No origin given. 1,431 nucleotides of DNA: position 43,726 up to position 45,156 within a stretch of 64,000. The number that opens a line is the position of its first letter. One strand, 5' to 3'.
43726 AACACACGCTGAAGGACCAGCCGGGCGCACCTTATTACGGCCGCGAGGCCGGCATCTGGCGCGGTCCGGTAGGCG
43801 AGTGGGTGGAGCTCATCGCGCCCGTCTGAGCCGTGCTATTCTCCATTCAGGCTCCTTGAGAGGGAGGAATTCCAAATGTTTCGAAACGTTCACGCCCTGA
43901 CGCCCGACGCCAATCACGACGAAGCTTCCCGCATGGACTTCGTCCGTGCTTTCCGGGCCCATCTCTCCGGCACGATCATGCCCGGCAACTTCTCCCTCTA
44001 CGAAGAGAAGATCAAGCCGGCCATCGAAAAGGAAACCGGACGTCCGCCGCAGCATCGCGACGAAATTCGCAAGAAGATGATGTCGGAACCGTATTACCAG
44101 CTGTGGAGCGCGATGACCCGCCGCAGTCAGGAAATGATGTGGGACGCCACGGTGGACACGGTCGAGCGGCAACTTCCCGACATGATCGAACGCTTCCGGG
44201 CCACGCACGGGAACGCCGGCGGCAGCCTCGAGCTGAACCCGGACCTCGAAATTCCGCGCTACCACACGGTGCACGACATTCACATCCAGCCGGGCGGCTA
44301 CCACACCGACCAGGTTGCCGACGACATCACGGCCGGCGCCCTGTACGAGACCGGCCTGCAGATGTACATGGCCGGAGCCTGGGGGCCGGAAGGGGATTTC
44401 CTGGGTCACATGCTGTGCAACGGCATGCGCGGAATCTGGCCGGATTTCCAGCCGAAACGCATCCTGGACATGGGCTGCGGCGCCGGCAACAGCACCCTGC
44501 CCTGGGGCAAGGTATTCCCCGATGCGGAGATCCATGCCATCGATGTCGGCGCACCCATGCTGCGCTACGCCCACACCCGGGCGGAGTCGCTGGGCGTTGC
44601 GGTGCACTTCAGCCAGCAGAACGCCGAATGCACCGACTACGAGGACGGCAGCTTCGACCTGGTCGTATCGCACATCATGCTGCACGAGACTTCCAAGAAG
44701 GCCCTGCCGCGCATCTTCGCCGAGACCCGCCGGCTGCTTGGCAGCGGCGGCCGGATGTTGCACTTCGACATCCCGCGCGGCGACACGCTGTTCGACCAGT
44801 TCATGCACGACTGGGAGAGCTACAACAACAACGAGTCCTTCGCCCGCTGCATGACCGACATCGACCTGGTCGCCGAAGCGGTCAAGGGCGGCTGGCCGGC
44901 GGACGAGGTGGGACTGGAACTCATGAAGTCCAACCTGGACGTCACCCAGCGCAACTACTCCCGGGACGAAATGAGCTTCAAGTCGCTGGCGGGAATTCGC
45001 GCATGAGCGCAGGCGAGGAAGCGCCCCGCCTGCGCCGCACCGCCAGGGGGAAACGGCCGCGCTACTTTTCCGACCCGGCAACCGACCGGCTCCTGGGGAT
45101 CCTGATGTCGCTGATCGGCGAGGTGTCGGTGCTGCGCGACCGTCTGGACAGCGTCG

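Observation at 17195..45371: Recurrent two-gene module: N-terminally extended SAM methyltransferase plus ~100-aa helical partner, three copies within 28 kb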

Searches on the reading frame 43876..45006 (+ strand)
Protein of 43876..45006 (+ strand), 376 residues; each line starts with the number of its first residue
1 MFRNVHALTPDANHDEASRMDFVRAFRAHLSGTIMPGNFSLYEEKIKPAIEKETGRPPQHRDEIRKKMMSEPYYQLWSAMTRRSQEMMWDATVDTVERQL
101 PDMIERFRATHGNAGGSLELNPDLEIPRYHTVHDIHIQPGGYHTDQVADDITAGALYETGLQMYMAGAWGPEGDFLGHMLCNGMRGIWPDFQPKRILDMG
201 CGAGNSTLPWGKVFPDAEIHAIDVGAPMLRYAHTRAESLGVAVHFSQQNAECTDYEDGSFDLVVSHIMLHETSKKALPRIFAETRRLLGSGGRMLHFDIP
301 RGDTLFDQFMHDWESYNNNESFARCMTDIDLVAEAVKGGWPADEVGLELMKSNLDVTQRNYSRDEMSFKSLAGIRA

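Call 3: search_protein_families(library=pfam, proteins=[window:43876-45006:+], max_evalue=1)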
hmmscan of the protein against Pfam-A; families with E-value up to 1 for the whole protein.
window:43876-45006:+ (376 aa): 15 families
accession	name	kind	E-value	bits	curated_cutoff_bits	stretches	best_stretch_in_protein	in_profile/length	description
PF13649.12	Methyltransf_25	-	8.8e-21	74.9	27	1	196-292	1-97/97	Methyltransferase domain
PF13847.12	Methyltransf_31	-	9e-18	64.8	27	1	194-316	5-128/145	Methyltransferase domain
PF08241.18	Methyltransf_11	-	3.3e-17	63.4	21.2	1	197-294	1-93/95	Methyltransferase domain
PF08242.18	Methyltransf_12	-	3.3e-12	47.4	30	1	197-293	1-97/98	Methyltransferase domain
PF05175.20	MTS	-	2.2e-09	37.6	23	1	193-295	32-137/170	Methyltransferase small domain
PF01209.24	Ubie_methyltran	-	2.8e-08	33.8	20.1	1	192-300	47-155/233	ubiE/COQ5 methyltransferase family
PF13489.12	Methyltransf_23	-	1.3e-07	31.9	27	1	190-314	20-133/164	Methyltransferase domain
PF02353.26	CMAS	-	7.2e-05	22.7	27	1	194-299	64-167/273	Mycolic acid cyclopropane synthetase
PF02390.23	Methyltransf_4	-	0.0095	15.9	24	1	195-242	4-51/173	Putative methyltransferase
PF00891.24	Methyltransf_2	-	0.037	13.8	22.3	0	194-295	64-163/210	O-methyltransferase domain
PF07021.18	MetW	-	0.097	12.7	21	1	194-274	15-90/193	Methionine biosynthesis protein MetW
PF09445.16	Methyltransf_15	-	0.13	12.3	22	1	194-254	2-60/165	RNA cap guanine-N2 methyltransferase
PF03848.20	TehB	-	0.19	11.5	20.4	1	192-293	30-129/193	Tellurite resistance protein TehB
PF09243.16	Rsm22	-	0.2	11.5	23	1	188-271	30-115/275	Mitochondrial small ribosomal subunit Rsm22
PF13679.12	Methyltransf_32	-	0.23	11.8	27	1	192-257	25-94/143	Methyltransferase domain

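Call 4: search_protein_families(library=ncbifam, proteins=[window:43876-45006:+], max_evalue=1)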
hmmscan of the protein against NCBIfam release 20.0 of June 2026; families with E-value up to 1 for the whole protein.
window:43876-45006:+ (376 aa): 53 families (the best 25 are shown)
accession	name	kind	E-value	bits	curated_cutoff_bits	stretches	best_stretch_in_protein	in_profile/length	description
NF043040.1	corrin_prot_MT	hypoth_equivalog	7.7e-16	58.2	180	1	194-309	43-160/216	corrinoid protein-associated methyltransferase CpaM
TIGR02072.1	BioC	equivalog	1.4e-15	57.8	184.95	1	177-304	20-139/244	malonyl-ACP O-methyltransferase BioC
TIGR01934.1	MenG_MenH_UbiE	subfamily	6.7e-11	41.9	158.35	1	192-303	39-148/223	ubiquinone/menaquinone biosynthesis methyltransferase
NF047649.1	MTase_UXPK_star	exception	7.3e-11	41.6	460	1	195-298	80-183/283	methyltransferase/UXPK-star double selenoprotein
NF004851.0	PRK06202.1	equivalog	2.1e-09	37.2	243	1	192-306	60-174/237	hypothetical protein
NF041537.1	ArsM_AhpD_UU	exception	4e-09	35.7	510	1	194-299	78-183/345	arsenite methyltransferase/AhpD domain selenoprotein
NF041536.1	ArsM_DUF2284_UU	exception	6e-09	34.7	575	1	194-298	78-182/459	arsenite methyltransferase/DUF2284 domain selenoprotein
NF008823.0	PRK11873.1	subfamily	6.2e-09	35.7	263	1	195-316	80-201/272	arsenite methyltransferase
NF052510.1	methyltran_MpqE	exception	8.4e-09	35.1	335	1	193-317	47-172/234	methyl-plastoquinone biosynthesis methyltransferase MpqE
NF001240.0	PRK00216.1-1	equivalog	5.4e-08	32.2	378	1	193-301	64-173/251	bifunctional demethylmenaquinone methyltransferase/2-methoxy-6-polyprenyl-1,4-benzoquinol methylase UbiE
NF045667.1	MTase_DVU1556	equivalog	5.6e-08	32.5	155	1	194-301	24-124/213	DVU_1556 family methyltransferase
NF001244.0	PRK00216.1-5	equivalog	1.4e-07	31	216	1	191-306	47-163/236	bifunctional demethylmenaquinone methyltransferase/2-methoxy-6-polyprenyl-1,4-benzoquinol methylase UbiE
NF010703.0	PRK14103.1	equivalog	3.3e-07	30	320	1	191-274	28-104/256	trans-aconitate 2-methyltransferase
NF007610.0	PRK10258.1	equivalog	3.4e-07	29.8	342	1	192-294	42-136/251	malonyl-ACP O-methyltransferase BioC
TIGR01983.1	UbiG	equivalog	3.7e-07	29.7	102.95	1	190-295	47-150/228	bifunctional 2-polyprenyl-6-hydroxyphenol methylase/3-demethylubiquinol 3-O-methyltransferase UbiG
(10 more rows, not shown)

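Call 32: predict_structure(alignment_id=A5)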
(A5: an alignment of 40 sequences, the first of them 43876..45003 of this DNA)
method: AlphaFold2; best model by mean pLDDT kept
length: 376 residues; sequences in the alignment: 40
mean_pLDDT: 90.6   pTM: 0.90
mean pLDDT of the five models: 90.6, 90.5, 89.3, 89.3, 89.3
residues with pLDDT >= 90: 255; 70-90: 112; 50-70: 8; < 50: 1
segments of 3 or more residues with pLDDT < 50: none
pLDDT, mean of each block of 10 residues (from residue 1): 74 91 92 93 98 97 95 96 91 91 91 89 88 71 81 90 81 90 95 97 87 97 94 94 96 97 95 93 98 94 90 84 86 97 95 79 82 97
secondary structure, 60 per line:
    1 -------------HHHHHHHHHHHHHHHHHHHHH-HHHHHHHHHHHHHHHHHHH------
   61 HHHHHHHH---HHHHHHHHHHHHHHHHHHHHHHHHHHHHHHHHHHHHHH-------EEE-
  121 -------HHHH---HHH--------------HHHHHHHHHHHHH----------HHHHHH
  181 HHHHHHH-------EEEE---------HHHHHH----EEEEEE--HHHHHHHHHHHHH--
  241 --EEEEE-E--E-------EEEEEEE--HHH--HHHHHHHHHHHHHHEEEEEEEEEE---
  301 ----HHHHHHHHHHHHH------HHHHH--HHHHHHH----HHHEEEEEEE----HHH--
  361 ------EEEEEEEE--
elements in order: H14-34 H36-54 H61-68 H72-109 E117-119 H128-131 H152-164 H175-187 E195-198 H208-213 E218-223 H226-238 E243-247 E260-266 H274-287 E288-297 H305-317 H324-328 H331-337 E345-351 E367-374
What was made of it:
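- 43876..45006 (+): MT3: 376-aa methyltransferase (type 3, the most widespread subtype). AF2 model pLDDT 90.6, pTM 0.90 (call 32).
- On Class I (Rossmann-fold) SAM-dependent methyltransferases: AF2 pLDDT 90.6 (call 32).
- Like CheR, the MT has an N-terminal helical domain ahead of the Rossmann core (call 32).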

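Call 36: fold_search(model_id=the predicted structure, library=pdb)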
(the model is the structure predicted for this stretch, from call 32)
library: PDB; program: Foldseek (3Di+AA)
matches with E <= 10: 1930; with E <= 0.001: 1225
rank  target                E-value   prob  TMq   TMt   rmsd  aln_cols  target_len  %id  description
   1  5f8e_A                5.6e-10  1.00  0.42  0.44  15.1       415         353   15  Rv2258c-SAH (released 2016-06-29)
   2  5f8c_B                9.1e-10  1.00  0.42  0.44  18.8       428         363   15  Rv2258c-unbound (released 2016-06-29)
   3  5f8c_A                1.2e-09  1.00  0.40  0.43  18.1       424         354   13  Rv2258c-unbound (released 2016-06-29)
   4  5wp4                  1.6e-09  1.00  0.33  0.26  12.1       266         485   16  Arabidopsis thaliana phosphoethanolamine N-methyltransferase 1 (AtPMT1, XIOPTL) in complex with SAH and phosphocholine (released 2017-11-15)
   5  5f8e_C                1.6e-09  1.00  0.43  0.45  17.2       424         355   15  Rv2258c-SAH (released 2016-06-29)
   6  5wp5_B                1.7e-09  1.00  0.38  0.31   6.3       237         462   18  Arabidopsis thaliana phosphoethanolamine N-methyltransferase 2 (AtPMT2) in complex with SAH (released 2017-11-15)
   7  5f8e_B                1.7e-09  1.00  0.43  0.46  17.0       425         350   14  Rv2258c-SAH (released 2016-06-29)
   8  5mgz_A                2.1e-09  1.00  0.40  0.63   4.6       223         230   18  Streptomyces Spheroides NovO (8-demethylnovbiocic acid methyltransferase) with SAH (released 2017-01-18)
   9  3dtn_A                2.1e-09  1.00  0.36  0.58   6.4       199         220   18  Crystal structure of putative Methyltransferase-MM_2633 from Methanosarcina mazei . (released 2008-09-09)
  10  8zc7_A                3.1e-09  1.00  0.39  0.53   5.9       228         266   18  Crystallographic analysis of MitM, which catalyzes the post-mitosane modification in mitomycin biosynthesis (released 2024-11-27)
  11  5f8f_B                3.1e-09  1.00  0.40  0.42  19.0       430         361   14  Rv2258c-SFG (released 2016-06-29)
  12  5m58_A                4.5e-09  1.00  0.41  0.63   5.2       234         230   17  Crystal structure of CouO, a C-methyltransferase from Streptomyces rishiriensis (released 2017-02-15)
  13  3dtn_B                4.9e-09  1.00  0.35  0.58   6.1       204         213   19  Crystal structure of putative Methyltransferase-MM_2633 from Methanosarcina mazei . (released 2008-09-09)
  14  3bus_B                5.2e-09  1.00  0.40  0.59   5.2       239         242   17  Crystal Structure of RebM (released 2008-03-25)
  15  2r3s_A                5.2e-09  1.00  0.39  0.43   5.8       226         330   18  CRYSTAL STRUCTURE OF A PUTATIVE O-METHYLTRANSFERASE (NPUN_R0239) FROM NOSTOC PUNCTIFORME PCC 73102 AT 2.15 A RESOLUTIO (released 2007-09-11)
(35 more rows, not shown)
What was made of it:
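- On Class I (Rossmann-fold) SAM-dependent methyltransferases: Foldseek probability 1.00 to Rv2258c, PMT, NovO, CouO, RebM and MitM over the core (call 36).
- Closest known: Trm112-activated class I methyltransferases. Same: Bud23-Trm112 appears among the structural neighbours of the MT core (call 36).
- The AF2 model has pLDDT 90.6 and a Rossmann core matching solved MTs at Foldseek probability 1.0 (calls 32, 36).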

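Call 44: find_related_loci(query=A5, collection=metagenome_contigs, flank=3000)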
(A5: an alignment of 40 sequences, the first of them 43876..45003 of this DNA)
Query A5 (376 aa) in metagenome_contigs; peptide patterns used: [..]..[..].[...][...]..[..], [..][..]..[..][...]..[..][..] (x = any residue, [..] = any of these).
600 stretches matched a pattern (row limit reached: there are more); 500 encode a relative of the query (tblastn E <= 1e-3); the best 80 are kept; 80 distinct loci.
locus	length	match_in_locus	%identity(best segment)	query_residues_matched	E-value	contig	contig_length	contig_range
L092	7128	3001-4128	89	1-376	0e+0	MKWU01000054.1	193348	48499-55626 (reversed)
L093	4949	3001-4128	89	1-376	0e+0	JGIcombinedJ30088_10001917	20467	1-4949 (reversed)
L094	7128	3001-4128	58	1-375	1e-154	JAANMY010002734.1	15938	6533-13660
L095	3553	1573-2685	60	1-373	3e-160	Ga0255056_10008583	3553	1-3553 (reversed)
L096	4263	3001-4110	61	4-375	4e-154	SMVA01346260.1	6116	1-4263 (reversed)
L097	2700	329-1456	56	1-375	5e-156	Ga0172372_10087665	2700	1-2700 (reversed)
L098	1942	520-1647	56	1-375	4e-159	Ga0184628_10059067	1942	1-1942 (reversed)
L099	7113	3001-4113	58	6-376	2e-145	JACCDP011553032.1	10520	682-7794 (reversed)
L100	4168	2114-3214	57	6-373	4e-149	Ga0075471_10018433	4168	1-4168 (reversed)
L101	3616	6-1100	56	10-375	5e-150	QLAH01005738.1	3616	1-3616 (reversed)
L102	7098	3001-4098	60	8-375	5e-145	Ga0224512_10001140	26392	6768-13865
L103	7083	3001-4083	58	6-363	2e-144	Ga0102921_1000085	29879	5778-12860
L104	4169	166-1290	55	4-375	4e-147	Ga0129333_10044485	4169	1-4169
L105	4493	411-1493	58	6-363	5e-144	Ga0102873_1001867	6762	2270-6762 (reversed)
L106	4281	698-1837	55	4-375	2e-146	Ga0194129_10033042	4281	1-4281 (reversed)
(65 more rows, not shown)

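Call 50: search_protein_families(library=padloc, proteins=[window:43876-45006:+], max_evalue=0.01)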
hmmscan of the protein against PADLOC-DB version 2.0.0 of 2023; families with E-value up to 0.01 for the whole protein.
window:43876-45006:+ (376 aa): 2 families
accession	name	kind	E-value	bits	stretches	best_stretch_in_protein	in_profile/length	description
PDLC04134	mad2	-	8e-16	55.9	1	190-295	289-393/492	mads_2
PDLC03222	MTase_II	-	0.0094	12.5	0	192-225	154-187/602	Type II methyltransferase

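Call 55: search_dna_similar(query=window:43876-45003:+, collection=plasmids, mode=protein, max_evalue=1e-30, max_rows=25)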
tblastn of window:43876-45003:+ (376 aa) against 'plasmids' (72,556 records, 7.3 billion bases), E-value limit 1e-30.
Records with a match: 8; places in all: 25; records where one place covers at least 80% of the query: 8.
Best place of each record, by identity: <60% 8.
By first word of the organism name: Novosphingobium 6; Sphingobium 1; Sphingomonas 1.
By predicted mobility (MOB-suite, as given by PLSDB): non-mobilizable 4; conjugative 3; mobilizable 1.
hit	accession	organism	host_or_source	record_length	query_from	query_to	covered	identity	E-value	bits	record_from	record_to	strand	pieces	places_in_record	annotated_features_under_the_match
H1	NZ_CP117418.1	Novosphingobium humi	Single cell,Soil from military shooting ...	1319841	6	340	89%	46.0%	3e-97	323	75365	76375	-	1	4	none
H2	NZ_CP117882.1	Novosphingobium sp. KACC 22771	Single cell,soil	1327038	6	340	89%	46.0%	5e-97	323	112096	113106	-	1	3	none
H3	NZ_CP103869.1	Novosphingobium humi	pure culture,soil biofilm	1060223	6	340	89%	45.7%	7e-97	323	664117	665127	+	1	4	none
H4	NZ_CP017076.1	Novosphingobium resinovorum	single cell,soil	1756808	6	340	89%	45.3%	2e-87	295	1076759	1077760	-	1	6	none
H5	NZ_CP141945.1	Novosphingobium sp. RL4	Rheum palmatum L.,Single ...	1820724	6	340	89%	44.2%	4e-93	311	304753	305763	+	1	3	none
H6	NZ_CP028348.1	Novosphingobium sp. THN1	cell culture,surface water of Lake Taihu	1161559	6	340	89%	43.6%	4e-90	303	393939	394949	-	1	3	record has no annotation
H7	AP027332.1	Sphingobium sp. TomTYG65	-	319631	6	345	90%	39.6%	9e-68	238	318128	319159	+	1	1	hypothetical protein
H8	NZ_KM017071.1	Sphingomonas sp. JE1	-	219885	6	345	90%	39.0%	3e-67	237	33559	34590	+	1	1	class I SAM-dependent methyltransferase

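Call 56: get_annotated_region(hit=H8, flank=9000)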
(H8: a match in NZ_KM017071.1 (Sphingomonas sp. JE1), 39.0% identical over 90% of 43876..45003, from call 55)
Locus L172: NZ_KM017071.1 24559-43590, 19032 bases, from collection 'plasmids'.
description: Sphingomonas sp. JE1 plasmid pJE1, complete sequence
organism: Sphingomonas sp. JE1 (NCBI taxid 1628059)
taxonomy: Bacteria; Pseudomonadota; Alphaproteobacteria; Sphingomonadales; Sphingomonadaceae; Sphingomonas; Sphingomonas sp. JE1
host: -; source: -; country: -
typing (MOB-suite, as given by PLSDB): mobilizable; relaxase MOBP
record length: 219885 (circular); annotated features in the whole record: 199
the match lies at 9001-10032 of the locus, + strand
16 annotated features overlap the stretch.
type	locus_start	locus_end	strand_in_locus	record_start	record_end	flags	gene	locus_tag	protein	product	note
CDS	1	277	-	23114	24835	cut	-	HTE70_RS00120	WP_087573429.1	alpha/beta hydrolase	-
CDS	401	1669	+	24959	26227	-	-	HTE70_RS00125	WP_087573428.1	MFS transporter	GO:0055085 - transmembrane transport [Evidence IEA]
CDS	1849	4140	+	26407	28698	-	-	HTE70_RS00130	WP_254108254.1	TonB-dependent receptor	-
CDS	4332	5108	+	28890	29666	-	-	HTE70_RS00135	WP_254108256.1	GntR family transcriptional regulator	-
CDS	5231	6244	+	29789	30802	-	-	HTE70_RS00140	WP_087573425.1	NAD(P)-dependent alcohol dehydrogenase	-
CDS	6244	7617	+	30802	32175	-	-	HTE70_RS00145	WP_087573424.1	MmgE/PrpD family protein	-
CDS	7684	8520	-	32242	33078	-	-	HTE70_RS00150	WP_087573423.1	SDR family NAD(P)-dependent oxidoreductase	-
CDS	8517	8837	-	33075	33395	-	-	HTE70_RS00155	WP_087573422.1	REDY-like protein HapK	-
CDS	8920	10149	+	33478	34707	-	-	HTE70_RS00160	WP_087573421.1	class I SAM-dependent methyltransferase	-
CDS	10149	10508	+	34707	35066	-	-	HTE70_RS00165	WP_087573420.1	hypothetical protein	-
CDS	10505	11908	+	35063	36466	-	-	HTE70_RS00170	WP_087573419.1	FAD-dependent oxidoreductase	-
CDS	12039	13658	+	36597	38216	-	-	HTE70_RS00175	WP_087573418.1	FAD-binding oxidoreductase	-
CDS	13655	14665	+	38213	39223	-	-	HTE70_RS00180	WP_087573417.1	zinc-binding dehydrogenase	-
CDS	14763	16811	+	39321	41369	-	-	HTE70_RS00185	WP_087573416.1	hydantoinase/oxoprolinase family protein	-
CDS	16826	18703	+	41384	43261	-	-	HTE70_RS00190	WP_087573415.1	hydantoinase B/oxoprolinase family protein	-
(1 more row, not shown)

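Call 58: get_annotated_region(hit=H4, flank=9000)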
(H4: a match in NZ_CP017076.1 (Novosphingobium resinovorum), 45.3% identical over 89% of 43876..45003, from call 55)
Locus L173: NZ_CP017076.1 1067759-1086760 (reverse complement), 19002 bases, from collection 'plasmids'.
description: Novosphingobium resinovorum strain SA1 plasmid pSA1
organism: Novosphingobium resinovorum (NCBI taxid 158500)
taxonomy: Bacteria; Pseudomonadota; Alphaproteobacteria; Sphingomonadales; Sphingomonadaceae; Novosphingobium; Novosphingobium resinovorum
host: -; source: single cell,soil; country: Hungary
typing (MOB-suite, as given by PLSDB): conjugative; relaxase MOBP; mating-pair formation MPF_T
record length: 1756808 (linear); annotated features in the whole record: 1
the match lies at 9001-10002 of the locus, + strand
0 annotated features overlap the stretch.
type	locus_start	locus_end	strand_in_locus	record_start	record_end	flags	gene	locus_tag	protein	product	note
